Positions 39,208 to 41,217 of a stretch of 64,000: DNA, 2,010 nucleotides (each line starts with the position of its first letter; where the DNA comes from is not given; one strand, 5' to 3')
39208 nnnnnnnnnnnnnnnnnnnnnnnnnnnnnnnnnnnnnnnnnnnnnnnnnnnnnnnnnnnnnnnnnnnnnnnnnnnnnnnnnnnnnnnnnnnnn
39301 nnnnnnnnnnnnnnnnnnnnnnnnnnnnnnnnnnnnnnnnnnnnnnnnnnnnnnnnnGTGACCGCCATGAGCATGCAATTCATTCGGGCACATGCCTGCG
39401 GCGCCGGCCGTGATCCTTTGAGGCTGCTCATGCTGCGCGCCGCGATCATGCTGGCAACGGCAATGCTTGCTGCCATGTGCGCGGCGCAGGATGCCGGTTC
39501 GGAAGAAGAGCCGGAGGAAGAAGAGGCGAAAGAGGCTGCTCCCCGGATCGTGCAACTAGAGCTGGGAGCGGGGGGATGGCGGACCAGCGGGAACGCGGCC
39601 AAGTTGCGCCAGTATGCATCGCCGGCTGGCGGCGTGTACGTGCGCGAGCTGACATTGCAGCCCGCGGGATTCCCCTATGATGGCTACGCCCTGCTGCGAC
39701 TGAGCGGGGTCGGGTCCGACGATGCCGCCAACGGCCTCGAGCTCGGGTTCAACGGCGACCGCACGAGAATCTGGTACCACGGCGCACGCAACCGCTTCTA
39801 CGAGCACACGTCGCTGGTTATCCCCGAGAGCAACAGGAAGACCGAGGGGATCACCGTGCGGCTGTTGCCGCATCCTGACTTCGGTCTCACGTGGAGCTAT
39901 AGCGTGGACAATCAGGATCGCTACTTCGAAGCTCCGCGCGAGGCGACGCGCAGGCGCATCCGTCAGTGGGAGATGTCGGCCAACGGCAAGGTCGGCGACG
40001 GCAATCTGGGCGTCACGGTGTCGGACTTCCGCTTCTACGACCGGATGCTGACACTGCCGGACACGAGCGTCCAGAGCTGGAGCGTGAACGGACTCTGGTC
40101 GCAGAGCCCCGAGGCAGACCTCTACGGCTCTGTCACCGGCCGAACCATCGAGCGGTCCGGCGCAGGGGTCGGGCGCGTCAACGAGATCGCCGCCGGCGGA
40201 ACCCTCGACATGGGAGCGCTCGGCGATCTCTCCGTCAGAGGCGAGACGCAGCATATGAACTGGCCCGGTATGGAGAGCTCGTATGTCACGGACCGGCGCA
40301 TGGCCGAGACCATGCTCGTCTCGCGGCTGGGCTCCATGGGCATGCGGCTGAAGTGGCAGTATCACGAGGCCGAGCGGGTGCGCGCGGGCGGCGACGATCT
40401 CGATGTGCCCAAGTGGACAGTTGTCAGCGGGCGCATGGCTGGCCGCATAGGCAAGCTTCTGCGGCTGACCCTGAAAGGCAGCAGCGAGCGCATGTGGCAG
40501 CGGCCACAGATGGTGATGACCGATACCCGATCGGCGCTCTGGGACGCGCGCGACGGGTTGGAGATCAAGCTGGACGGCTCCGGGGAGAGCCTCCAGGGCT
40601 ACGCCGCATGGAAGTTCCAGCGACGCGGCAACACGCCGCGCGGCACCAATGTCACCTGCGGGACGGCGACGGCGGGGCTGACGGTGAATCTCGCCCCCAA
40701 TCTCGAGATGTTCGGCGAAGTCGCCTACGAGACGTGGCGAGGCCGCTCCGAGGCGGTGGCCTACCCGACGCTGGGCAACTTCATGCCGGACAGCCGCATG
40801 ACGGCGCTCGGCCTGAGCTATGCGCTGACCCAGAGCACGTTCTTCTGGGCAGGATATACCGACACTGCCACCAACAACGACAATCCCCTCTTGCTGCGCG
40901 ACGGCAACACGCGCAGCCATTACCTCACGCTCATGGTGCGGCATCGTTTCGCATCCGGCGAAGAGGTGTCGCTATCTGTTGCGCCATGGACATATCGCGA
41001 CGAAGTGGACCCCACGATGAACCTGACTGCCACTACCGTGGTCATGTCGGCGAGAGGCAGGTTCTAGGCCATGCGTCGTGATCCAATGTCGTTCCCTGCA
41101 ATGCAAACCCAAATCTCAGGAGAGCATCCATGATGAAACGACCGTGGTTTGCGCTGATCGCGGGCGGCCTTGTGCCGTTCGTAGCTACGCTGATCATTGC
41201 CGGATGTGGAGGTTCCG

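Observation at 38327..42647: Three-gene porin-cytochrome module (decaheme + beta-barrel + lipoprotein octaheme): putative outer-membrane electron conduit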

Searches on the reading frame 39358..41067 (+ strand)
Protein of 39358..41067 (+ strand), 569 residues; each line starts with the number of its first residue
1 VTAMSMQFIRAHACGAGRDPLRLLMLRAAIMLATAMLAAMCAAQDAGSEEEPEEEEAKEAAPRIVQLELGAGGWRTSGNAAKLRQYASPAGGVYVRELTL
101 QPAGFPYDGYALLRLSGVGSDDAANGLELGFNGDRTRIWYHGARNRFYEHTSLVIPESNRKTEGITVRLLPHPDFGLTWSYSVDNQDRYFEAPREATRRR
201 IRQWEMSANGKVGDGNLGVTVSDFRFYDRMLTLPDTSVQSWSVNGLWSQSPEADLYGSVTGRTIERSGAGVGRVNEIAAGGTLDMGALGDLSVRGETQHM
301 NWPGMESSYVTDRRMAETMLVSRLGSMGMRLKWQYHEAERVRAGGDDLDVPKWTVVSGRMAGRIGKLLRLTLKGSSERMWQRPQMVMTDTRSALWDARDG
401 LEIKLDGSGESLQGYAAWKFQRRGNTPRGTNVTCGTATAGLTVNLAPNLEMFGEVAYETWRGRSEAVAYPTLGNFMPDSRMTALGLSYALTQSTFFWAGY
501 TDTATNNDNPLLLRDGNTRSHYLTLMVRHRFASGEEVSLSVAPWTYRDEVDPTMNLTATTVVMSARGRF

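Call 3: search_protein_families(library=pfam, proteins=[window:39358-41067:+], max_evalue=1)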
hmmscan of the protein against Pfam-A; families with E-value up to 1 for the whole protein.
window:39358-41067:+ (569 aa): 0 families

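Call 4: search_protein_families(library=ncbifam, proteins=[window:39358-41067:+], max_evalue=1)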
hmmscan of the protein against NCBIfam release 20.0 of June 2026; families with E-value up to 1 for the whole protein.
window:39358-41067:+ (569 aa): 0 families

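Call 5: find_homologous_proteins(query=window:39358-41067:+)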
Query window:39358-41067:+ (569 aa): 7 proteins with E <= 0.001 among 8000 candidates.
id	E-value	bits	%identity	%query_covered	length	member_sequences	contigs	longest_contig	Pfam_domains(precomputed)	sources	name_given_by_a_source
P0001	0.0e+0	1275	99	99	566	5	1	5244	-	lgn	-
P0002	6.5e-241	819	64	96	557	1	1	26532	-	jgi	jgi:hypothetical protein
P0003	5.0e-233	793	63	97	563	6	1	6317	-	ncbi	-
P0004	5.3e-213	727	61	95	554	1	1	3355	-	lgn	-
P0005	7.4e-208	710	58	96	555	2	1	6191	-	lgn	-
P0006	1.2e-183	630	55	89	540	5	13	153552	-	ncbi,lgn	-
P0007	8.4e-160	551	59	73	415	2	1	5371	-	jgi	jgi:hypothetical protein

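Call 11: find_encoding_contigs(protein=P0006, flank=10000, max_places=3)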
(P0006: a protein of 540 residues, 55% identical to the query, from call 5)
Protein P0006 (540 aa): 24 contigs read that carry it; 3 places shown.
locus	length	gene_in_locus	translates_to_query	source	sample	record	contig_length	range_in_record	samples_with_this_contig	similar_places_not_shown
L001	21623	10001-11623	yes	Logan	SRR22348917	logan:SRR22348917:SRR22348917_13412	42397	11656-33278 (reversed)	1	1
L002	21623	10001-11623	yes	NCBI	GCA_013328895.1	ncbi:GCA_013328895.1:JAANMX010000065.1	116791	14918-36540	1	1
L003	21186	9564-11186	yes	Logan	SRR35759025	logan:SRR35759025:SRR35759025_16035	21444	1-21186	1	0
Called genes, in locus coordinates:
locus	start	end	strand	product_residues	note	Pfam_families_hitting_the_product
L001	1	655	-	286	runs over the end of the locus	PF14100:DUF6807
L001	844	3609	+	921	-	PF07944:Beta-AFase-like_GH127_cat, PF20736:Glyco_hydro127M, PF13385:Laminin_G_3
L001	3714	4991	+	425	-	-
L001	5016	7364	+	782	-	PF07944:Beta-AFase-like_GH127_cat, PF20736:Glyco_hydro127M, PF20620:DUF6805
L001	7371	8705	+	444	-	PF01120:Alpha_L_fucos, PF14871:GHL6 (faint)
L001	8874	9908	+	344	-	PF14522:Cytochrome_C7 (faint), PF22113:Mtrc-MtrF_II-IV_dom (faint), PF14537:Cytochrom_c3_2 (faint), PF22678:Cytochrom_c_NrfB-like, PF09699:Paired_CXXCH_1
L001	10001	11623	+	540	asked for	-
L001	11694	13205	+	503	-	PF02085:Cytochrom_CIII (faint), PF13435:Cytochrome_C554 (faint), PF14537:Cytochrom_c3_2 (faint), PF22113:Mtrc-MtrF_II-IV_dom (faint), PF02335:Cytochrom_C552 (faint), PF14522:Cytochrome_C7 (weak)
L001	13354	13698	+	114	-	-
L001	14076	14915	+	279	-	PF07963:N_methyl, PF07596:SBP_bac_10 (weak)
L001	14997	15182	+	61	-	-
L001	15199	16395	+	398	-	-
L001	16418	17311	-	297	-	PF02311:AraC_binding (weak), PF07883:Cupin_2, PF12833:HTH_18, PF00165:HTH_AraC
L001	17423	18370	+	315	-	PF01507:PAPS_reduct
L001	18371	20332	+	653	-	PF00009:GTP_EFTU, PF22594:GTP-eEF1A_C, PF01583:APS_kinase, PF13671:AAA_33 (weak)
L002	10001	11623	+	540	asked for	-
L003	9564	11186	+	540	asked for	-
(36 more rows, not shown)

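Call 12: find_encoding_contigs(protein=P0002, flank=10000, max_places=2)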
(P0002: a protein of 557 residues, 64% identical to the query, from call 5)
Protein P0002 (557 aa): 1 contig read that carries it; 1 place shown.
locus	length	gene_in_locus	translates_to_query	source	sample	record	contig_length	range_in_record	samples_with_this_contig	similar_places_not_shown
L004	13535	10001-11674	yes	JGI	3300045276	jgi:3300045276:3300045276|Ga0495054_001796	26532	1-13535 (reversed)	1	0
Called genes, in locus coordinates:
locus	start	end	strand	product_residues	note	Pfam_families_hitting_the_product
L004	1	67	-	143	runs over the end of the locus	PF01741:MscL, PF10571:UPF0547 (weak)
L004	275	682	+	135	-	PF03625:DUF302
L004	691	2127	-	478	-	PF01120:Alpha_L_fucos, PF00754:F5_F8_type_C, PF22633:F5_F8_type_C_2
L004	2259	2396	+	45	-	-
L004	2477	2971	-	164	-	PF01590:GAF, PF13185:GAF_2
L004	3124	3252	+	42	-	-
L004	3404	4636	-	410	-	PF18911:PKD_4 (weak), PF00801:PKD (weak)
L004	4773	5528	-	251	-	PF13277:YmdB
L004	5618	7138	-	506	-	PF12072:RNase_Y_N, PF00013:KH_1 (weak), PF01966:HD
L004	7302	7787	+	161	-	-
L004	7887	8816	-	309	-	PF07833:Cu_amine_oxidN1 (weak)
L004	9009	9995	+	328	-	PF13435:Cytochrome_C554 (faint), PF14522:Cytochrome_C7 (faint), PF22678:Cytochrom_c_NrfB-like (weak), PF09699:Paired_CXXCH_1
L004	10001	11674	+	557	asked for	-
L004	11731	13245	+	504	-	PF09699:Paired_CXXCH_1 (faint), PF13435:Cytochrome_C554 (faint), PF13442:Cytochrome_CBB3 (faint), PF14537:Cytochrom_c3_2 (faint), PF22113:Mtrc-MtrF_II-IV_dom (faint), PF14522:Cytochrome_C7 (weak)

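Call 13: find_related_loci(query=A1, collection=genome_contigs, flank=6000)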
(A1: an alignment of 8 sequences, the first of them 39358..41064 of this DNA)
Query A1 (569 aa) in genome_contigs; peptide patterns used: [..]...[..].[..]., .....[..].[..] (x = any residue, [..] = any of these).
45 stretches matched a pattern; 2 encode a relative of the query (tblastn E <= 1e-3); 2 distinct loci.
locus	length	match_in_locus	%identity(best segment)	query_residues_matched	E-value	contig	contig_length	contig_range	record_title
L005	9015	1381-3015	58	24-569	0e+0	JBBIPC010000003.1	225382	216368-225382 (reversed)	MAG: Chthonomonadales bacterium isolate PLS170224_bin_294 NODE_52_length_225382_cov_9.774510, whole genome shotgun seque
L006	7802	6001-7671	52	10-569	0e+0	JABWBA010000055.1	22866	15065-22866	MAG: Chthonomonadales bacterium isolate MAG_18 scaffold_2230, whole genome shotgun sequence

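Call 19: search_protein_representatives(alignment_id=A1)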
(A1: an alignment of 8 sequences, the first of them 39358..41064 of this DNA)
Query: 8 sequences, 555 profile positions. Proteins with E-value up to 0.001 (for the whole library): 124; up to 1e-10: 104; up to 1e-30: 81. The best 124 are listed.
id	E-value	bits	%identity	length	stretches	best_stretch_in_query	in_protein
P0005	1.4e-298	1007.4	-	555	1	6-555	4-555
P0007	5.5e-230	781.0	-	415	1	141-555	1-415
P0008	6.4e-133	460.6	-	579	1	32-555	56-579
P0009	2.6e-116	405.8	-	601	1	35-554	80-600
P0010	3.7e-115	401.9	-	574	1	27-555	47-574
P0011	3.7e-98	345.8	-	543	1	52-555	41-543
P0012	4.4e-94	332.4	-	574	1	23-555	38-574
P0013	1.3e-93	330.8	-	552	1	12-555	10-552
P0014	6.9e-91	321.8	-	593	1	35-555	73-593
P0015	1.2e-90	321.0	-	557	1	14-555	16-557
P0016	8.8e-90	318.2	-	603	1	30-554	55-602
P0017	9.1e-90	318.1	-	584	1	32-549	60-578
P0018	2.1e-89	316.9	-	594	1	53-547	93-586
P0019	2.8e-89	316.5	-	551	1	39-555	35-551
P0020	1.4e-87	310.9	-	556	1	13-555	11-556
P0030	1.6e-75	271.1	-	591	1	33-555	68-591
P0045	1.4e-69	251.5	-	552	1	20-555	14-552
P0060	4.5e-50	187.1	-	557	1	7-550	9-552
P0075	1.5e-38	149.1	-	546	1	18-540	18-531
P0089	1.8e-28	115.8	-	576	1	28-478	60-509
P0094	8.8e-26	106.9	-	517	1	35-546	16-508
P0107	3.5e-13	65.3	-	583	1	19-482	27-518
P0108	2.9e-12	62.3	-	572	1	13-449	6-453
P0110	1.2e-09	53.6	-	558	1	57-555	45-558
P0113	1.9e-08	49.7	-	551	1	47-488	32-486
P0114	3.1e-08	49.0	-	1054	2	39-480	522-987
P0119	2.1e-05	39.7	-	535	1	52-449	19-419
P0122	3.5e-05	38.9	-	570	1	51-487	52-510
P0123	5.8e-05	38.2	-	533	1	51-488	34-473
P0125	6.6e-05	38.0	-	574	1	16-491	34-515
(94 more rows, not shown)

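Call 20: predict_structure(alignment_id=A1)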
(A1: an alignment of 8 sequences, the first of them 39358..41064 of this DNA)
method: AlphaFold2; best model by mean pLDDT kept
length: 569 residues; sequences in the alignment: 8
mean_pLDDT: 50.5   pTM: 0.38
mean pLDDT of the five models: 50.5, 48.2, 41.8, 40.7, 38.5
residues with pLDDT >= 90: 0; 70-90: 123; 50-70: 125; < 50: 321
segments of 3 or more residues with pLDDT < 50: 1-134, 145-159, 188-197, 230-232, 303-310, 316-319, 321-324, 326-441, 460-476, 509-515
pLDDT, mean of each block of 10 residues (from residue 1): 25 29 40 38 28 27 23 27 31 28 33 35 40 55 46 41 70 73 63 49 77 69 69 65 69 67 68 68 62 59 46 50 45 41 36 34 40 37 33 35 36 29 35 43 56 54 38 47 74 81 64 56 85 79 78 78 72
secondary structure, 60 per line:
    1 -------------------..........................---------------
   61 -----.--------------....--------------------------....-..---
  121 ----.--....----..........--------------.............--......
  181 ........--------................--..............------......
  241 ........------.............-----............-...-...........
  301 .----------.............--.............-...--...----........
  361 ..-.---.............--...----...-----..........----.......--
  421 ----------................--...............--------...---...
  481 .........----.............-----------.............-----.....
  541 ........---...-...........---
elements in order: H20-45 H81-84 E111-114 E128-131 E136-145 E160-172 E175-188 E197-212 E215-228 E235-248 E255-267 E273-284 E290-301 E312-324 E327-339 E341-343 E346-348 E353-362 E368-380 E398-407 E412-418 E431-446 E449-463 E478-489 E494-506 E518-530 E536-548 E556-566

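Call 23: search_protein_families(library=pfam, alignment_id=A2, max_evalue=0.01)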
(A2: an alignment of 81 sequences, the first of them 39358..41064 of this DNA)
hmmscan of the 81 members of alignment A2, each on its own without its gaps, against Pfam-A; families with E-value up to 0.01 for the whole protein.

A. member 1, window:39358-41064:+ (569 aa): 0 families

B. families by the number of members that match (of 81 scanned): 9 families
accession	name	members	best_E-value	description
PF13609.12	Porin_4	15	6e-08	Gram-negative porin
PF13505.12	OMP_b-brl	7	8e-07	Outer membrane protein beta-barrel domain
PF11854.14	MtrB_PioB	1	0.00043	Putative outer membrane beta-barrel porin, MtrB/PioB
PF20841.2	NtrZ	1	0.00095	NtrZ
PF24653.1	Phage_OMP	1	0.0014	Cyanophage outer membrane protein like beta barrel domain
PF10082.15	BBP2_2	1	0.0015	Putative beta-barrel porin 2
PF14905.12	OMP_b-brl_3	1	0.0019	Outer membrane protein beta-barrel family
PF03349.22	Toluene_X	1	0.0049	Outer membrane protein transport protein (OMPP1/FadL/TodX)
PF01389.23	OmpA_membrane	1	0.005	OmpA-like transmembrane domain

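Call 24: search_solved_structures(query=A2, max_evalue=10)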
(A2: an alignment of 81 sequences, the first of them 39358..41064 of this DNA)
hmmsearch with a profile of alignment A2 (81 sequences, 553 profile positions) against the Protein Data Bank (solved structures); distinct sequences matched with E-value up to 10: 6.
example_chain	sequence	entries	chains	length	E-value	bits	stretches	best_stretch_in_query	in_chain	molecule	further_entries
8jto_A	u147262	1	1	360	1.8e-06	30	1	182-291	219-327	Outer membrane porin (Fragment)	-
8wv0_C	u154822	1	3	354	2.4e-06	29.6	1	182-287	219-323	Outer membrane porin (Fragment)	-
1r6k_A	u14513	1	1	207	0.43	12.3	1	375-448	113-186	HPV11 REGULATORY PROTEIN E2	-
1r6n_A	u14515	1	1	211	0.44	12.2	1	375-448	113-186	HPV11 REGULATORY PROTEIN E2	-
3bry_A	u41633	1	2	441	0.53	12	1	420-522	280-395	TbuX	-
3ult_A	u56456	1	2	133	1.7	10.3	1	458-520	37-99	Ice recrystallization inhibition protein-like protein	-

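Call 27: find_encoding_contigs(protein=P0008, flank=6000, max_places=2)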
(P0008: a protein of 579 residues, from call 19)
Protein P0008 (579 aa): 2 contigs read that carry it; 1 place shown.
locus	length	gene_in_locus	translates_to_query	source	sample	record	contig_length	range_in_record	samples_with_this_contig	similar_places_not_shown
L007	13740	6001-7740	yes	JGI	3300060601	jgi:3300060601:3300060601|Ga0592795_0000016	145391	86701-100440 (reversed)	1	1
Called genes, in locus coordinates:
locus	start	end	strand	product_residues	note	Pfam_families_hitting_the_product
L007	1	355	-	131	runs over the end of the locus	PF07586:HXXSHH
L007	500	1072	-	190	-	PF00857:Isochorismatase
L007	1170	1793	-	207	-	PF01330:RuvA_N, PF00633:HHH (faint), PF14520:HHH_5, PF21176:RecR_HhH (faint), PF07499:RuvA_C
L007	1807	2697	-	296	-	PF01634:HisG, PF08029:HisG_C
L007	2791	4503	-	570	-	PF13308:YARHG, PF01520:Amidase_3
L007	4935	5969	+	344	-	PF14522:Cytochrome_C7 (faint), PF14537:Cytochrom_c3_2 (faint), PF22678:Cytochrom_c_NrfB-like, PF09699:Paired_CXXCH_1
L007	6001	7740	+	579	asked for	-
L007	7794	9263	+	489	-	PF13435:Cytochrome_C554 (faint), PF14522:Cytochrome_C7 (faint), PF09699:Paired_CXXCH_1 (faint), PF14537:Cytochrom_c3_2 (faint), PF22113:Mtrc-MtrF_II-IV_dom (faint), PF02335:Cytochrom_C552 (faint)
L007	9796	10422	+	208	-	PF00440:TetR_N, PF14246:TetR_C_7, PF16859:TetR_C_11 (weak), PF21542:TetR_C_42 (faint)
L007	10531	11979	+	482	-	PF02321:OEP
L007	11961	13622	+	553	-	PF25917:BSH_RND, PF25881:HH_YBHG, PF25876:HH_MFP_RND (weak), PF25954:Beta-barrel_RND_2, PF25990:Beta-barrel_YknX (weak), PF25967:RND-MFP_C, PF25975:CzcB_C (weak), PF25989:YknX_C, +1 more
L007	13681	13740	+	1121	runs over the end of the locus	PF00873:ACR_tran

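Call 28: find_encoding_contigs(protein=P0020, flank=6000, max_places=2)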
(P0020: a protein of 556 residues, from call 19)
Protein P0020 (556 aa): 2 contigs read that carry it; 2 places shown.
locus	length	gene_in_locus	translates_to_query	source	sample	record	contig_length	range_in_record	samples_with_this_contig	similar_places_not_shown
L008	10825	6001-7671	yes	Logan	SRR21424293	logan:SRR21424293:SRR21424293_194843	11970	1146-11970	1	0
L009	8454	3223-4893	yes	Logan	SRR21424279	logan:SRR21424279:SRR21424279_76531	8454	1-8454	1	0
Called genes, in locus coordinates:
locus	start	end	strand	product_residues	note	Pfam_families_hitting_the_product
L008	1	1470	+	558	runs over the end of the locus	PF03460:NIR_SIR_ferr, PF01077:NIR_SIR, PF03460:NIR_SIR_ferr, PF01077:NIR_SIR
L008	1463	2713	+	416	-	PF07690:MFS_1, PF12832:MFS_1_like (weak)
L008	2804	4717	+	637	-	PF20581:DUF6785, PF20580:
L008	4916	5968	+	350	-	PF14522:Cytochrome_C7 (faint), PF14537:Cytochrom_c3_2 (faint), PF22678:Cytochrom_c_NrfB-like, PF09699:Paired_CXXCH_1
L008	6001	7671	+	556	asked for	-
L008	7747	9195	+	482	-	PF13435:Cytochrome_C554 (faint), PF14522:Cytochrome_C7 (faint), PF14537:Cytochrom_c3_2 (faint), PF22113:Mtrc-MtrF_II-IV_dom (faint)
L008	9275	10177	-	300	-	PF02481:DNA_processg_A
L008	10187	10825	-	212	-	?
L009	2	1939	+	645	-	?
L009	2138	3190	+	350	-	PF14522:Cytochrome_C7 (faint), PF14537:Cytochrom_c3_2 (faint), PF22678:Cytochrom_c_NrfB-like, PF09699:Paired_CXXCH_1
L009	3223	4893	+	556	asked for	-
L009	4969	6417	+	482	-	PF13435:Cytochrome_C554 (faint), PF13442:Cytochrome_CBB3 (faint), PF14522:Cytochrome_C7 (faint), PF14537:Cytochrom_c3_2 (faint), PF22113:Mtrc-MtrF_II-IV_dom (faint)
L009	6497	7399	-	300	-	PF02481:DNA_processg_A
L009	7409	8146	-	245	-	PF04028:DUF374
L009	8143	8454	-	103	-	?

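Call 29: find_encoding_contigs(protein=P0060, flank=6000, max_places=2)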
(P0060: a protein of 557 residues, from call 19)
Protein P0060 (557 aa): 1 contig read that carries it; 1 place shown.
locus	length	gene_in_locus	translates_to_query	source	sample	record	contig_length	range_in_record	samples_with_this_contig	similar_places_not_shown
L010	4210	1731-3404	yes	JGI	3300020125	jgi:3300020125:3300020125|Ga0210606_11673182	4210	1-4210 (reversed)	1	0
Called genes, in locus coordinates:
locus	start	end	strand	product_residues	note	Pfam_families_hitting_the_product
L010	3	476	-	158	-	?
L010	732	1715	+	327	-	PF14522:Cytochrome_C7 (faint), PF14537:Cytochrom_c3_2 (faint), PF13435:Cytochrome_C554 (faint), PF22678:Cytochrom_c_NrfB-like, PF09699:Paired_CXXCH_1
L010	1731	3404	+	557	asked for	-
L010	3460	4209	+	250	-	?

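Call 30: predict_structure(alignment_id=A2)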
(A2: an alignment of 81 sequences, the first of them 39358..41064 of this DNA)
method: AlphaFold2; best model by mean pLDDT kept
length: 569 residues; sequences in the alignment: 81
mean_pLDDT: 91.9   pTM: 0.81
mean pLDDT of the five models: 91.9, 90.9, 90.9, 90.9, 90.0
residues with pLDDT >= 90: 473; 70-90: 50; 50-70: 20; < 50: 26
segments of 3 or more residues with pLDDT < 50: 1-19, 44-50
pLDDT, mean of each block of 10 residues (from residue 1): 35 42 74 71 48 68 96 97 95 98 94 98 98 97 97 96 99 98 98 96 99 97 97 95 97 98 94 98 97 98 88 98 97 98 87 98 97 98 80 87 98 98 94 98 98 98 89 94 98 98 97 95 98 97 98 97 98
secondary structure, 60 per line:
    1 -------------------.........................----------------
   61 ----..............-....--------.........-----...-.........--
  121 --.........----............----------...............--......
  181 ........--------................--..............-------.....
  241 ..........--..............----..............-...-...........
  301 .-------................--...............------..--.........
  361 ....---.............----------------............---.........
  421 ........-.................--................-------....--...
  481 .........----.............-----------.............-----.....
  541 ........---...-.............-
elements in order: H20-44 E65-78 H80-83 E92-100 E110-118 E123-131 E136-147 E158-172 E175-188 E197-212 E215-228 E236-250 E253-266 E271-284 E290-301 E309-324 E327-341 E352-364 E368-380 E397-408 E412-425 E430-446 E449-464 H472-475 E478-489 E494-506 E518-530 E536-548 E556-568
